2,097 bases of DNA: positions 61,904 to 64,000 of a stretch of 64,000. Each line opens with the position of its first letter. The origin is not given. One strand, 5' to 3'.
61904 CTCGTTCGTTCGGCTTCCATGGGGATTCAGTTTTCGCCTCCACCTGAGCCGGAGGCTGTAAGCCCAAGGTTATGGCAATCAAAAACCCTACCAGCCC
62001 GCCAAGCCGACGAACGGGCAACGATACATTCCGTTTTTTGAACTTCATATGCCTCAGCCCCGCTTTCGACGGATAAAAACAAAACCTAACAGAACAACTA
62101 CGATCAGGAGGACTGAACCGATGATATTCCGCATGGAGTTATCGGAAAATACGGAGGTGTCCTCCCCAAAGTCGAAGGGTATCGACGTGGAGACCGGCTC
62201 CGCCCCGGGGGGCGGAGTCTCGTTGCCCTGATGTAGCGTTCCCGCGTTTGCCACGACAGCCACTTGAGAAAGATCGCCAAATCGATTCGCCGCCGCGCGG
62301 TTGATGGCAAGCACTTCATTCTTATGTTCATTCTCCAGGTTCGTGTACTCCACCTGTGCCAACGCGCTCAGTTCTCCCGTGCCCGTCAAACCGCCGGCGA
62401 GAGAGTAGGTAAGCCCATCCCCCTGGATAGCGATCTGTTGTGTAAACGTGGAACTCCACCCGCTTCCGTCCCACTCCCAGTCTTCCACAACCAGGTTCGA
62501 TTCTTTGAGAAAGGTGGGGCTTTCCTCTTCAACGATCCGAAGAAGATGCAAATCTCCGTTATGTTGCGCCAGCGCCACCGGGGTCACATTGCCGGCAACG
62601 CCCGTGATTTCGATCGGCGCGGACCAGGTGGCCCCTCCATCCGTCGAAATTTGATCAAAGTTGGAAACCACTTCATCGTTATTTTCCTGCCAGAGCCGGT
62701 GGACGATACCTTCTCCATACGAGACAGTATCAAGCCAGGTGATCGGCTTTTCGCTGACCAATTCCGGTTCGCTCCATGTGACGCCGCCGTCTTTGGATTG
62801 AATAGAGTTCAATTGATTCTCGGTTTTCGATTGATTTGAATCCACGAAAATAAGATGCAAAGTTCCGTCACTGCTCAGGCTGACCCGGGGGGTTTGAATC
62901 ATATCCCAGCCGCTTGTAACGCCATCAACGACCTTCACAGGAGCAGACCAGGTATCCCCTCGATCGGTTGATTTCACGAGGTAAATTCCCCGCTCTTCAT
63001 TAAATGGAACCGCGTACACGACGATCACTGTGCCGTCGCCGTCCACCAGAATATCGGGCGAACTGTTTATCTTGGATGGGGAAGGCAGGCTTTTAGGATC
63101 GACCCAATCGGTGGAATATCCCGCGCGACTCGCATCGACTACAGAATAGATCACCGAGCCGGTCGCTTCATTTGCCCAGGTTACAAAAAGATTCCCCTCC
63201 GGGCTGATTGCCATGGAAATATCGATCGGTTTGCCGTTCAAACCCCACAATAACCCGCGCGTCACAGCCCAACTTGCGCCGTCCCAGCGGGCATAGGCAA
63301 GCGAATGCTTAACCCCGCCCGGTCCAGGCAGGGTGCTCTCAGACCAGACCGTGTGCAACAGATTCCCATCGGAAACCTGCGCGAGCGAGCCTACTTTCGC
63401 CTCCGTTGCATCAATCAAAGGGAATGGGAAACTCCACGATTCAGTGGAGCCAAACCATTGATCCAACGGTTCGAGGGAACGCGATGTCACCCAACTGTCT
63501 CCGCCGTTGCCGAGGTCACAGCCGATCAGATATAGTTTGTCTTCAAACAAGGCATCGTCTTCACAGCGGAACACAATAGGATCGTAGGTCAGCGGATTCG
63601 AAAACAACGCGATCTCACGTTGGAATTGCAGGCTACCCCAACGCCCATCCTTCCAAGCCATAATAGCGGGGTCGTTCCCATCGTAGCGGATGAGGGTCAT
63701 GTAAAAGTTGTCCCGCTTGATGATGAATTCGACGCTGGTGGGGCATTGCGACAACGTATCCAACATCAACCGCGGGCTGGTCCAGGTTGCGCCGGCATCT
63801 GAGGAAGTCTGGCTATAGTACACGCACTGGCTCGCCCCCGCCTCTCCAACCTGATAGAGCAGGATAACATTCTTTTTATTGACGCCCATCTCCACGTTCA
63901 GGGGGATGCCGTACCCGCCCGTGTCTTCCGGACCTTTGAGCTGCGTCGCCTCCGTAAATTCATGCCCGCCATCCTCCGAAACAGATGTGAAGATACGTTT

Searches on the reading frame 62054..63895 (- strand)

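Call 71: search_protein_families(library=pfam, proteins=[window:62054-63895:-], max_evalue=0.0001)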
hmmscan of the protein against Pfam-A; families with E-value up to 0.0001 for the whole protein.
window:62054-63895:- (613 aa): 3 families
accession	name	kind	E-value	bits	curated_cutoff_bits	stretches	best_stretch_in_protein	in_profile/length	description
PF13088.12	BNR_2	-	1.4e-15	57.8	31.4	1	303-451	19-177/277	BNR repeat-like domain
PF15892.11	BNR_4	-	5.4e-07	29.7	27.3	0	226-376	43-195/272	BNR repeat-containing family member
PF02012.26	BNR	-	3.4e-06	26.7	27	0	415-425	1-11/12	BNR/Asp-box repeat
